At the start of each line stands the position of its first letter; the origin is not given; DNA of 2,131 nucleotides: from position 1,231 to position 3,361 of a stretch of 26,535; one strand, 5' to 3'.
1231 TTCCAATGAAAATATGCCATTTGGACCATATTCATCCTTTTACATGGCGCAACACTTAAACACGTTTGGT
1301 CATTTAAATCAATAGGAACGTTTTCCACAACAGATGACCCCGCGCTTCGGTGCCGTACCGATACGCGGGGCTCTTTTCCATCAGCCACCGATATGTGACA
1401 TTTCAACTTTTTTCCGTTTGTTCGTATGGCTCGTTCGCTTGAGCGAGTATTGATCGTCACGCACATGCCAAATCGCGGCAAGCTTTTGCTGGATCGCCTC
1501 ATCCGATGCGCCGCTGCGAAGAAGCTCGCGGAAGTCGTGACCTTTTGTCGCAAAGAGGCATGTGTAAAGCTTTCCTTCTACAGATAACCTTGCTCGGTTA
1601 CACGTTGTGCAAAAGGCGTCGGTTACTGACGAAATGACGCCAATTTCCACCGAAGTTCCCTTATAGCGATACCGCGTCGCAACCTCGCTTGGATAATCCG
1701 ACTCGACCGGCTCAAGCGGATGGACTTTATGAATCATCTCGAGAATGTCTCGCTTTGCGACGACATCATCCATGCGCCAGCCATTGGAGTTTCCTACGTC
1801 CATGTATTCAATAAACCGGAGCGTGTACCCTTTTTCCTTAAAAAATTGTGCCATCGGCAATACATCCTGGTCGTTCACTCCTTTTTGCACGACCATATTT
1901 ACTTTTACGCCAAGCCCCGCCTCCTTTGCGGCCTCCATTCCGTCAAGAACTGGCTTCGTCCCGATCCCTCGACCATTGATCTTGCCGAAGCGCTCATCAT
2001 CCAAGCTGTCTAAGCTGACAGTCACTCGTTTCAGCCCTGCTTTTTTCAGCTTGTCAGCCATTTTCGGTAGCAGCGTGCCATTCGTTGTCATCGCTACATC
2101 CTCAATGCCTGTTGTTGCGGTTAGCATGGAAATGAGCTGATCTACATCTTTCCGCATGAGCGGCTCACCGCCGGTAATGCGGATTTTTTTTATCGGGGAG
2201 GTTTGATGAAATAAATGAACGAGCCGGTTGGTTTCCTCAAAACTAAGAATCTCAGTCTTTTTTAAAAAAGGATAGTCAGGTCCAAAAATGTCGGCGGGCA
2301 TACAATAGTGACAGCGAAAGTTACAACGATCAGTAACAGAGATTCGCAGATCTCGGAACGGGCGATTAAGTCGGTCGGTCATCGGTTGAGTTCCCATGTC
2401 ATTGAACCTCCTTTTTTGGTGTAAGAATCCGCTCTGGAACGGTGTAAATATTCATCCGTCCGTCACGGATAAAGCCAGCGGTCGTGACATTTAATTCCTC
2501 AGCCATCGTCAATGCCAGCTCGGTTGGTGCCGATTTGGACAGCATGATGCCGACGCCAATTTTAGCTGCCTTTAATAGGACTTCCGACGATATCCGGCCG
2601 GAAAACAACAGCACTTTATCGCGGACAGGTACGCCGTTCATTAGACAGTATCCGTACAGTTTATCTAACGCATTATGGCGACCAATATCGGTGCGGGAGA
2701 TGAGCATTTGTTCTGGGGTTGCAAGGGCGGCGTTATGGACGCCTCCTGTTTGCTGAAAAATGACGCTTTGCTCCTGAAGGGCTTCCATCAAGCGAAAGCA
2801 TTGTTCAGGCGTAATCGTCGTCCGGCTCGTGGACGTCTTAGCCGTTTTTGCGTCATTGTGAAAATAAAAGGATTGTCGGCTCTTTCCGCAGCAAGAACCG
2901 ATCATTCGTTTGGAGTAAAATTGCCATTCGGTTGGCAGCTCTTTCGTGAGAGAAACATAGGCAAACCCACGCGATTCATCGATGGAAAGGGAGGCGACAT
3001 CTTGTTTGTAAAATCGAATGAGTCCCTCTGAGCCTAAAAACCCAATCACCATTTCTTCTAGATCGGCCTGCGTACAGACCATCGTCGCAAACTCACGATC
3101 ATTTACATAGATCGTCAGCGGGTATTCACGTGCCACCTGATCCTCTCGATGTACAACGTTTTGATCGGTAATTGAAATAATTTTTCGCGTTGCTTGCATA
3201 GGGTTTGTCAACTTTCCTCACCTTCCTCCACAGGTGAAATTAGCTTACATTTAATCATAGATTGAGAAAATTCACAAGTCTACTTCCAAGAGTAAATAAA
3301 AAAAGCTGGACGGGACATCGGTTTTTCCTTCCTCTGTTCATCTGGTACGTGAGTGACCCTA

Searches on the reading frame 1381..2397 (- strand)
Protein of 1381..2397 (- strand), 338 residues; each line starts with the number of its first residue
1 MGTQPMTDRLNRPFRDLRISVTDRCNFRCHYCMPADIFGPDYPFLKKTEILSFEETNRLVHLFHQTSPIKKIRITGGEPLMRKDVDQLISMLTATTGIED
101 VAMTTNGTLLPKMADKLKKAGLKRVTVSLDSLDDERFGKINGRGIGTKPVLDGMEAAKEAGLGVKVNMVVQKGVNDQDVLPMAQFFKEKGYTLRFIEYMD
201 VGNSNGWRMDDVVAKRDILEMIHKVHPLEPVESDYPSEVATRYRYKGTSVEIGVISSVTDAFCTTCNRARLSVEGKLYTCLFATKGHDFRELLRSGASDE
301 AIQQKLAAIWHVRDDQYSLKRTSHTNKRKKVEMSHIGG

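Call 5: search_protein_families(library=pfam, proteins=[window:1381-2397:-])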
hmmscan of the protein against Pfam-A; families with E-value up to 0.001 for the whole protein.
window:1381-2397:- (338 aa): 3 families
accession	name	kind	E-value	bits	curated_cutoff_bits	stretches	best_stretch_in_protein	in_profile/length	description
PF06463.18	Mob_synth_C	-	1.9e-39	135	37.4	1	192-318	2-127/128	Molybdenum Cofactor Synthesis C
PF04055.27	Radical_SAM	-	2.3e-38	132.4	29.5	1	19-185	1-165/166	Radical SAM superfamily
PF13353.11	Fer4_12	-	3.7e-06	27.7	22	1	24-130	14-114/137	4Fe-4S single cluster domain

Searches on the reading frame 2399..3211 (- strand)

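Call 5: search_protein_families(library=pfam, proteins=[window:2399-3211:-])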
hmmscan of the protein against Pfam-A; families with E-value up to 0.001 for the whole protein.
window:2399-3211:- (270 aa): 2 families
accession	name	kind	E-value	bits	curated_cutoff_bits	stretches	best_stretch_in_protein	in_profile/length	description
PF02634.21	FdhD-NarQ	-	1.8e-81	273.8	27.2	1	27-262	1-236/237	FdhD/NarQ family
PF17574.7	TA_inhibitor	-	3.1e-05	24.4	27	1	105-164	24-82/89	Inhibitor of toxin/antitoxin system (Gp4.5)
